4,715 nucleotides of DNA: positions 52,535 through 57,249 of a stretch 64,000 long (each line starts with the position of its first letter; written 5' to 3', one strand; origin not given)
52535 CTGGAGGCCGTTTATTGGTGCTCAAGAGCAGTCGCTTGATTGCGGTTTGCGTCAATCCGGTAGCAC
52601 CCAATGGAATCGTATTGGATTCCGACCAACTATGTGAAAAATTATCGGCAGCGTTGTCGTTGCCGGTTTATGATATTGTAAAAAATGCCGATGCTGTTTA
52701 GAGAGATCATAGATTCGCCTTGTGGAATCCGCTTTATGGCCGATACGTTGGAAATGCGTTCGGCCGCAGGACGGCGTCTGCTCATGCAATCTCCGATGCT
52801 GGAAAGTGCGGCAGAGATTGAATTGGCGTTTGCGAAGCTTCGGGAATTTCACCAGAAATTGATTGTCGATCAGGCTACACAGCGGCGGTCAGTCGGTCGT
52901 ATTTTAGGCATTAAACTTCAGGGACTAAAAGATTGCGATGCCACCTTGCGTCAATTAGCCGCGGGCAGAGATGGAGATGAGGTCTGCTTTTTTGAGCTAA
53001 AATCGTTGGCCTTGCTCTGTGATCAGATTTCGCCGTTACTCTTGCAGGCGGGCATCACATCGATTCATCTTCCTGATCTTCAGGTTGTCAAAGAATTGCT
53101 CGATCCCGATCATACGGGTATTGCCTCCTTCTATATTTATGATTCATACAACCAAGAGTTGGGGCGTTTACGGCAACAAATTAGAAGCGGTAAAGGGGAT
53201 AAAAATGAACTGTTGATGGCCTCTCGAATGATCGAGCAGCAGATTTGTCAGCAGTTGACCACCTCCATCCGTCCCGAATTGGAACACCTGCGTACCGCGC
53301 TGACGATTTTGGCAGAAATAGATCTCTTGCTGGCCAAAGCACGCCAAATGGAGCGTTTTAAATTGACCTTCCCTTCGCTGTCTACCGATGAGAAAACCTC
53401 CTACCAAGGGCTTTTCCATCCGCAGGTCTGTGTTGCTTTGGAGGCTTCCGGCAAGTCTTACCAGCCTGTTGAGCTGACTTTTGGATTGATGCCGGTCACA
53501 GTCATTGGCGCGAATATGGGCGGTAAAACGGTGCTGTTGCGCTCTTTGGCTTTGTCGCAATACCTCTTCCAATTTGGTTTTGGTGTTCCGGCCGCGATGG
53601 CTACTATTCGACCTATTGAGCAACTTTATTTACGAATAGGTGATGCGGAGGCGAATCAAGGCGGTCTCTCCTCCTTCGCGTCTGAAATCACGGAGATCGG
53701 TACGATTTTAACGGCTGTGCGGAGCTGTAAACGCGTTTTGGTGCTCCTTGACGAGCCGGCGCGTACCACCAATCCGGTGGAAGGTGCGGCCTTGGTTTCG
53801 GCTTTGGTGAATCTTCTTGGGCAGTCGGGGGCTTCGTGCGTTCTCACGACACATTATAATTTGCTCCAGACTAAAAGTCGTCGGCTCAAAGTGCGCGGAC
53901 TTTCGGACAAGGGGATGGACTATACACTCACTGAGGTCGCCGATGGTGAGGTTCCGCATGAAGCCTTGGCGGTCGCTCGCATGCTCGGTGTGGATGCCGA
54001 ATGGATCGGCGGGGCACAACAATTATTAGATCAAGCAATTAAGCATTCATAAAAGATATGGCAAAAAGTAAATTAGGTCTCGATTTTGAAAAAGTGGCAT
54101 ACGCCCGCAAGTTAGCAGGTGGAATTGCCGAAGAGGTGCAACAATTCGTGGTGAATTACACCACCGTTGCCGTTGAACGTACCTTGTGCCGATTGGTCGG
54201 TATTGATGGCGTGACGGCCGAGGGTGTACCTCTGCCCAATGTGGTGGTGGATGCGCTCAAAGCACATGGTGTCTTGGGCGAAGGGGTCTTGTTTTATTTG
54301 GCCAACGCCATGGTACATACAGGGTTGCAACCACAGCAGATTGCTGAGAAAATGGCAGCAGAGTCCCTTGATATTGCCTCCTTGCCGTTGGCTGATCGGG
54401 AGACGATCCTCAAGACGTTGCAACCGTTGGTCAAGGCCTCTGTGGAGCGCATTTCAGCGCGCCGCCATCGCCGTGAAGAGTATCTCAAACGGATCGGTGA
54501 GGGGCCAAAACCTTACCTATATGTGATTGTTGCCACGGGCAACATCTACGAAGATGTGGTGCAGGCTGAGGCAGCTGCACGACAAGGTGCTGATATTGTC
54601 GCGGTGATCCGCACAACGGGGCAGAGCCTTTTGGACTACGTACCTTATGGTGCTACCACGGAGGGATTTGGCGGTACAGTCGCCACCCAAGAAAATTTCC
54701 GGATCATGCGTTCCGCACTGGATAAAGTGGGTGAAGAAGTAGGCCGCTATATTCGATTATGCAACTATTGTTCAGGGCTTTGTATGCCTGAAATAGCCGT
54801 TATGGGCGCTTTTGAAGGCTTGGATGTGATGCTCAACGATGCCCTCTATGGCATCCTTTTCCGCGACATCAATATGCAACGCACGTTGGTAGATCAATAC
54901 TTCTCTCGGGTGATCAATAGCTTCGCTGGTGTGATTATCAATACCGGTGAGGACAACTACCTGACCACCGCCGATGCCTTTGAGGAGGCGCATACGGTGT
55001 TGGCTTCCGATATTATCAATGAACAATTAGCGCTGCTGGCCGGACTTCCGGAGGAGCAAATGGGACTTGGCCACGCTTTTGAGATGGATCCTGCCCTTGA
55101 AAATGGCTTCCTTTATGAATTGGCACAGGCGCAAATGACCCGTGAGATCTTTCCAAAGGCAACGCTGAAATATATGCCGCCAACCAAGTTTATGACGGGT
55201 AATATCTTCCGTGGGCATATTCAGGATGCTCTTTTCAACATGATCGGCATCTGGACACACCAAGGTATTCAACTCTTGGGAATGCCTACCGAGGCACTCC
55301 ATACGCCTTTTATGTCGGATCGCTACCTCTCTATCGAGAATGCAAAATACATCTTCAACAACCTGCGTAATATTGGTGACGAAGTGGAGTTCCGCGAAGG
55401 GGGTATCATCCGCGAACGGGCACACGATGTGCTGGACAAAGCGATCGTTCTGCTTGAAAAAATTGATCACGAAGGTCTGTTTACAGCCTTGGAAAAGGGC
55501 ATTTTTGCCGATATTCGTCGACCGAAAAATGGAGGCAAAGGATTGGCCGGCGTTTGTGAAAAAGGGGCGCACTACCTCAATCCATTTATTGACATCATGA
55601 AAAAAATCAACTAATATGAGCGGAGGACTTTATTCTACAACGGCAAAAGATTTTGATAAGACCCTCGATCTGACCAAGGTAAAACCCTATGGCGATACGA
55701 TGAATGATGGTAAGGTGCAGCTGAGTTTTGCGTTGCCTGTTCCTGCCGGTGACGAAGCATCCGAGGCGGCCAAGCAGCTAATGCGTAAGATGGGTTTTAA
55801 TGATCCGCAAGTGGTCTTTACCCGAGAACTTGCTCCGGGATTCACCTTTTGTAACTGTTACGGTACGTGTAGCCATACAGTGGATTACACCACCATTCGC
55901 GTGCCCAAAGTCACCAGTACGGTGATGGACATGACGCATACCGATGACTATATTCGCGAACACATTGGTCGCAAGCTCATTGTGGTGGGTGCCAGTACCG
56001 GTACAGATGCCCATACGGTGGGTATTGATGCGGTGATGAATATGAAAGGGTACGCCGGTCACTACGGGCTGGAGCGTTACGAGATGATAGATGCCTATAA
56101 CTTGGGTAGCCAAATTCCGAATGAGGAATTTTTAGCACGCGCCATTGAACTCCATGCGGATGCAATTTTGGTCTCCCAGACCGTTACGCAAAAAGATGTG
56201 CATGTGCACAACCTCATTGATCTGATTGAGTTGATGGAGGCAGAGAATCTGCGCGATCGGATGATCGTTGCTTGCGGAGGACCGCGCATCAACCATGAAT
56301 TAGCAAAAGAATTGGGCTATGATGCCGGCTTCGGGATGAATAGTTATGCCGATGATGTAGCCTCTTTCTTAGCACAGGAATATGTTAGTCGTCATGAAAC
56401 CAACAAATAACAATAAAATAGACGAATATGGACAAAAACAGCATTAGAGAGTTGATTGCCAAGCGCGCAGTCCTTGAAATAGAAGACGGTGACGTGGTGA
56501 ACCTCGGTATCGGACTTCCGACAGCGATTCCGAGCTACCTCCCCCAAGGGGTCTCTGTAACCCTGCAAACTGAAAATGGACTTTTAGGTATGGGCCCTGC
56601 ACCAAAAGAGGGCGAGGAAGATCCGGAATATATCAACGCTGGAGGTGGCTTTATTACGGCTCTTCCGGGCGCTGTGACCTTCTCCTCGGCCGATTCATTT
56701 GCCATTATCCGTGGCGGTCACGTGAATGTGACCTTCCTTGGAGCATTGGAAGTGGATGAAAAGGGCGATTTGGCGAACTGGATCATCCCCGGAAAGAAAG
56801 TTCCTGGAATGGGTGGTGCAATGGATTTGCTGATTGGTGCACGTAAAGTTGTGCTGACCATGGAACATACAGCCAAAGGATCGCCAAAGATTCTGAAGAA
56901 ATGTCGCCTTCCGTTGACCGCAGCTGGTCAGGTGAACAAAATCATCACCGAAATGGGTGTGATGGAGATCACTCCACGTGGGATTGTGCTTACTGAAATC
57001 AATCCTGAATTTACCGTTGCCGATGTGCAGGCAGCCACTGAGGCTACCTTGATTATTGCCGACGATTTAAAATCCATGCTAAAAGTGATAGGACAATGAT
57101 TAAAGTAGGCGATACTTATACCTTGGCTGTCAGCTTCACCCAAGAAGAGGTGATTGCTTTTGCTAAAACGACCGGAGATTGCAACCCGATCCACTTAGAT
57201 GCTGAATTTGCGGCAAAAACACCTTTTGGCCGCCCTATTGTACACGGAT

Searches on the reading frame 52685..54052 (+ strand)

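Call 7: search_protein_families(library=pfam, proteins=[window:52685-54052:+])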
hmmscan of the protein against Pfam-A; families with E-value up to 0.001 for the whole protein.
window:52685-54052:+ (455 aa): 2 families
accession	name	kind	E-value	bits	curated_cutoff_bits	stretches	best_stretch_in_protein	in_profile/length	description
PF00488.27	MutS_V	-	3.1e-24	86.4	30.2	1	273-401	3-130/188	MutS domain V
PF05192.23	MutS_III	-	0.00086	20.1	34.1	0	59-219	138-194/194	MutS domain III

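Call 70: search_protein_families(library=ncbifam, proteins=[window:52685-54052:+])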
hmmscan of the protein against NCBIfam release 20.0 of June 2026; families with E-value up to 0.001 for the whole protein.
window:52685-54052:+ (455 aa): 4 families
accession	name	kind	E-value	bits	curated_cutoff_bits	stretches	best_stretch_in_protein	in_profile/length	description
NF052383.1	ATPase_KamC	equivalog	2.9e-104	349.7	300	2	173-447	212-507/508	lysine 5,6-aminomutase reactivase ATPase KamC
TIGR01069.2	mutS2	equivalog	1.3e-44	152.8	400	1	174-395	236-453/790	endonuclease MutS2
NF003810.1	PRK05399.1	equivalog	1.3e-31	110.1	480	1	181-449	514-790/793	DNA mismatch repair protein MutS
TIGR01070.1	mutS1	equivalog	6.1e-30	104.2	641.7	1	180-451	505-781/840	DNA mismatch repair protein MutS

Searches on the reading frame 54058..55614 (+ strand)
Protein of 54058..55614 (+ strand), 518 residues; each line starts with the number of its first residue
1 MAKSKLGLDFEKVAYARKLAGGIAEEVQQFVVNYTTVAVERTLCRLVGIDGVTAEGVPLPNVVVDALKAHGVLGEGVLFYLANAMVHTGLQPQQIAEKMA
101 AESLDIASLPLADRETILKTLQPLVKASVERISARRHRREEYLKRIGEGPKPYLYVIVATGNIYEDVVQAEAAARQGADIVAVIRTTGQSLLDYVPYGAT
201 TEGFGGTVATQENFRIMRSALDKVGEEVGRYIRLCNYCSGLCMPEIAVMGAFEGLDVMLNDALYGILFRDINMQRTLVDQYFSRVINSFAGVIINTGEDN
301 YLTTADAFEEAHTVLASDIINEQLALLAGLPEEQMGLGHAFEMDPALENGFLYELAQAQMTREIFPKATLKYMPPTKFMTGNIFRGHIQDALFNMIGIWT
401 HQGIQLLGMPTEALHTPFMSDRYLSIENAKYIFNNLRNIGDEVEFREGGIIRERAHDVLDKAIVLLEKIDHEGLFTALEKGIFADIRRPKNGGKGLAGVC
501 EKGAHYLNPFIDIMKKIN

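Call 7: search_protein_families(library=pfam, proteins=[window:54058-55614:+])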
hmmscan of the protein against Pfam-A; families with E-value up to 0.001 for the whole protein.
window:54058-55614:+ (518 aa): 1 family
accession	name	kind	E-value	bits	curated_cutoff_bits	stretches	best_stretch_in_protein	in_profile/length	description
PF09043.17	Lys-AminoMut_A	-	2.8e-271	900.8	25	1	6-513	1-508/508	D-Lysine 5,6-aminomutase TIM-barrel domain of alpha subunit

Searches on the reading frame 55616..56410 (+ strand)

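Call 7: search_protein_families(library=pfam, proteins=[window:55616-56410:+])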
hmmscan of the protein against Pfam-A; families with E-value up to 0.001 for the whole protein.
window:55616-56410:+ (264 aa): 2 families
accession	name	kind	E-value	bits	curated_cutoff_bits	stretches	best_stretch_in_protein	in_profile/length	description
PF16554.10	OAM_dimer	-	1e-33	116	25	1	21-98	1-78/78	Dimerisation domain of d-ornithine 4,5-aminomutase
PF02310.24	B12-binding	-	2.9e-14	53.4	32.1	1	123-240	3-111/121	B12 binding domain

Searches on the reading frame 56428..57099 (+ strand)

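Call 7: search_protein_families(library=pfam, proteins=[window:56428-57099:+])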
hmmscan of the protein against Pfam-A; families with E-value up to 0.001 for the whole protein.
window:56428-57099:+ (223 aa): 1 family
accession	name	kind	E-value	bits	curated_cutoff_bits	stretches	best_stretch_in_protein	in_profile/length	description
PF01144.29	CoA_trans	-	3e-43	148.2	23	1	9-202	3-216/217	Coenzyme A transferase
